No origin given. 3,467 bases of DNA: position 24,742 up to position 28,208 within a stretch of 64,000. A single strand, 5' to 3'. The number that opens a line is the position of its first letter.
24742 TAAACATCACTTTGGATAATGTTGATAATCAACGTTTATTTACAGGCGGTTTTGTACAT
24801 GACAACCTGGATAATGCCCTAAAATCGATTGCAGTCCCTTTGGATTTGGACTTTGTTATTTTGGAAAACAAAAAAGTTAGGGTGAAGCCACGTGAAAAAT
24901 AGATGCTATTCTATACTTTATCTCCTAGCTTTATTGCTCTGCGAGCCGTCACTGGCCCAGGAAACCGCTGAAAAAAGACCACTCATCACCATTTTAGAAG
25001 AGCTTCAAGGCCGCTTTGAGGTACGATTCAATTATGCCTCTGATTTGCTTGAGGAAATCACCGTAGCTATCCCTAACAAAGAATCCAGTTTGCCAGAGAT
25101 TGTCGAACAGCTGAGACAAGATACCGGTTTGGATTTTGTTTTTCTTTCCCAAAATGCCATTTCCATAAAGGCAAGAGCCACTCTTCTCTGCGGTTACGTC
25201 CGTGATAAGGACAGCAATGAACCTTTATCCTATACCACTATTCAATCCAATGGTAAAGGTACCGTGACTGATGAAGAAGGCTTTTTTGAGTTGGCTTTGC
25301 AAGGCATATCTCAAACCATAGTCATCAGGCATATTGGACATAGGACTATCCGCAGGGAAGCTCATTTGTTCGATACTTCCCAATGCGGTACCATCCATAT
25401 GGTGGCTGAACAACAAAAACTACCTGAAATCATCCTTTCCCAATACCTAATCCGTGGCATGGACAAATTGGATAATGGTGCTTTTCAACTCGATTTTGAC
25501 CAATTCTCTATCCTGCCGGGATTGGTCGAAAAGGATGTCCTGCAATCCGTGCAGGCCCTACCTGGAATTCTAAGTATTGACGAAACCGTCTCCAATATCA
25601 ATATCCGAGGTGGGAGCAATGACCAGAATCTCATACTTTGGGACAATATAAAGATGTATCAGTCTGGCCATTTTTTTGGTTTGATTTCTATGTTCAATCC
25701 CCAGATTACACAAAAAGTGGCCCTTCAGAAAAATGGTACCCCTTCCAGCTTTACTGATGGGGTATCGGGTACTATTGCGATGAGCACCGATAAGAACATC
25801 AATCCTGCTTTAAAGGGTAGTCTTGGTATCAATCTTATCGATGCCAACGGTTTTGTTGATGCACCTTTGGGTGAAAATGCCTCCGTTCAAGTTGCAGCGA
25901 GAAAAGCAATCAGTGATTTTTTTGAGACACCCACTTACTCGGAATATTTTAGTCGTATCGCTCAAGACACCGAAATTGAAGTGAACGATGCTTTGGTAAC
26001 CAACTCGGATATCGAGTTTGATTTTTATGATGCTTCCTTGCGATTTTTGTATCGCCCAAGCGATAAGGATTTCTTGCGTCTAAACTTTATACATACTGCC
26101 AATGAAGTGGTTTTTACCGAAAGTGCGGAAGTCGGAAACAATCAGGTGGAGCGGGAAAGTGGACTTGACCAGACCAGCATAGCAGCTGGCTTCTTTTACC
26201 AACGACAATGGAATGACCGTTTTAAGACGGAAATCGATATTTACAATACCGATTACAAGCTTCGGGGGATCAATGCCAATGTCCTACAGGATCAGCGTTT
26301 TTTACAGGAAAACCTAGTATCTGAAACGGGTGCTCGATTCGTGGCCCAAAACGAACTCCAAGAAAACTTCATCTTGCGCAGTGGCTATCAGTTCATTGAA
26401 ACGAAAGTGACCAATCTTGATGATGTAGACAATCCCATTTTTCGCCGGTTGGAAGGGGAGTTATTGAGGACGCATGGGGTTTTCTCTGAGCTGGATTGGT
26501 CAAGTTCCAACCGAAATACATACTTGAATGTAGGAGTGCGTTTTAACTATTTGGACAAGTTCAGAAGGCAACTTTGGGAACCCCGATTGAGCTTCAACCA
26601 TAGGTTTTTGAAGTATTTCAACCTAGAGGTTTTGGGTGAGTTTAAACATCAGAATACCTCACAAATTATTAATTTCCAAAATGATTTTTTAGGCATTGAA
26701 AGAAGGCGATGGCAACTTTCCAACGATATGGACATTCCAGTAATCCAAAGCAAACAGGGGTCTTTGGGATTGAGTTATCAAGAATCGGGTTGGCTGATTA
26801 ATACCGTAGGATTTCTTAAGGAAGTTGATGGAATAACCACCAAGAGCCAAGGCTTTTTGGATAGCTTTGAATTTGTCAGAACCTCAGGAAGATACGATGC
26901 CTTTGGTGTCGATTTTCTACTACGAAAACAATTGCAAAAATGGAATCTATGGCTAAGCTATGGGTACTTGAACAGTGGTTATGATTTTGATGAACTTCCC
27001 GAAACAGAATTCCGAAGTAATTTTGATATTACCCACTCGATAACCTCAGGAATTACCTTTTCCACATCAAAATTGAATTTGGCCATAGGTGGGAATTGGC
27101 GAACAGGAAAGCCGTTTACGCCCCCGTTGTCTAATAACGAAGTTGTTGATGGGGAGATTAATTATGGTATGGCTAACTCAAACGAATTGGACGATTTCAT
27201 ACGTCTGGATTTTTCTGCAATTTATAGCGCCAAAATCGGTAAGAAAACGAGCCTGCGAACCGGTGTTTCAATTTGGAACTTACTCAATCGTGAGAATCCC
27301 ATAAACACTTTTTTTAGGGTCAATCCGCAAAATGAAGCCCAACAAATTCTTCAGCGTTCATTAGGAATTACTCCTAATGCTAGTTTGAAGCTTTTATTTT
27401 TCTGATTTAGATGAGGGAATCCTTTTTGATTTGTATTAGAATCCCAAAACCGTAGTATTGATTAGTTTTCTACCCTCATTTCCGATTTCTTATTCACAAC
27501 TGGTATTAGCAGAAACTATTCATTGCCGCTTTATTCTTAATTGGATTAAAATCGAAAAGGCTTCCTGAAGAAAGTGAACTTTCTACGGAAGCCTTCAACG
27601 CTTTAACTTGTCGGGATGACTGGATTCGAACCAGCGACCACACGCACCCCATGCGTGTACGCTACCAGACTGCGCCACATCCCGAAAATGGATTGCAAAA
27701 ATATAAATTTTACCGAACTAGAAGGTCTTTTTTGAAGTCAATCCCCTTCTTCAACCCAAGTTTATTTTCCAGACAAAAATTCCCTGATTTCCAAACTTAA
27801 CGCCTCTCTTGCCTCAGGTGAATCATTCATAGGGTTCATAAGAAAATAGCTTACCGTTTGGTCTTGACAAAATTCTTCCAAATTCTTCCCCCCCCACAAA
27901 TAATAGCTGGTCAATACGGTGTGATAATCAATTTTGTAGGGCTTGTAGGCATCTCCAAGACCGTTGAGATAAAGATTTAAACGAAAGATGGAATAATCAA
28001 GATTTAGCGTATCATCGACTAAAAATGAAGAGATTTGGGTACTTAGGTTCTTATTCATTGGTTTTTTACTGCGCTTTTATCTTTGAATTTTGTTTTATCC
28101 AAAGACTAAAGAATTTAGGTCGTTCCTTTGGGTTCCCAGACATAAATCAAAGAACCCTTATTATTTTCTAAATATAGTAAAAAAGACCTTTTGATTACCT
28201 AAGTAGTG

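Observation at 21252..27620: Integrase-less islet at tRNA-Pro(GGG): the att duplicate covers the tRNA 3' end and the whole terminator, with compensatory change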

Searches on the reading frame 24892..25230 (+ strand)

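Call 73: search_protein_families(library=pfam, proteins=[window:24892-25230:+], max_evalue=10)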
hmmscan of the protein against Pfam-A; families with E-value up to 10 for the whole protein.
window:24892-25230:+ (113 aa): 3 families
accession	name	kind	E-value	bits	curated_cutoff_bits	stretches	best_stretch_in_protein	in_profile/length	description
PF16344.10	FecR_C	-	0.00094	19.6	24.4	1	28-90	6-68/70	FecR, C-terminal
PF17203.10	sCache_3_2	-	0.033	14.7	28.4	1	27-84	11-57/140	Single cache domain 3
PF07660.19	STN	-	0.097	12.9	28.4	1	63-94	21-51/52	Secretin and TonB N terminus short domain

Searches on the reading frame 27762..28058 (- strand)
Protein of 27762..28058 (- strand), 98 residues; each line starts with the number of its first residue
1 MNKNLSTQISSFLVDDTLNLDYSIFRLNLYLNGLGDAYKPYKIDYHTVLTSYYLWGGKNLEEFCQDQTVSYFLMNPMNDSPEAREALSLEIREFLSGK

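Call 7: search_protein_families(library=pfam, proteins=[window:27762-28058:-])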
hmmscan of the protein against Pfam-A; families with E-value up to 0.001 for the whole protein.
window:27762-28058:- (98 aa): 0 families

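Call 28: search_protein_families(library=pfam, proteins=[window:27762-28058:-], max_evalue=0.01)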
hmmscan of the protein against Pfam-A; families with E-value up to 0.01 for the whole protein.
window:27762-28058:- (98 aa): 0 families

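Call 58: find_encoding_contigs(protein=window:27762-28058:-, flank=10000, max_places=10)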
Protein window:27762-28058:- (98 aa): no gene with exactly this product is on record in the collection.

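Call 59: search_protein_families(library=ncbifam, proteins=[window:27762-28058:-], max_evalue=0.01)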
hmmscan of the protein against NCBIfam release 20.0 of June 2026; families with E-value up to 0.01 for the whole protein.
window:27762-28058:- (98 aa): 0 families
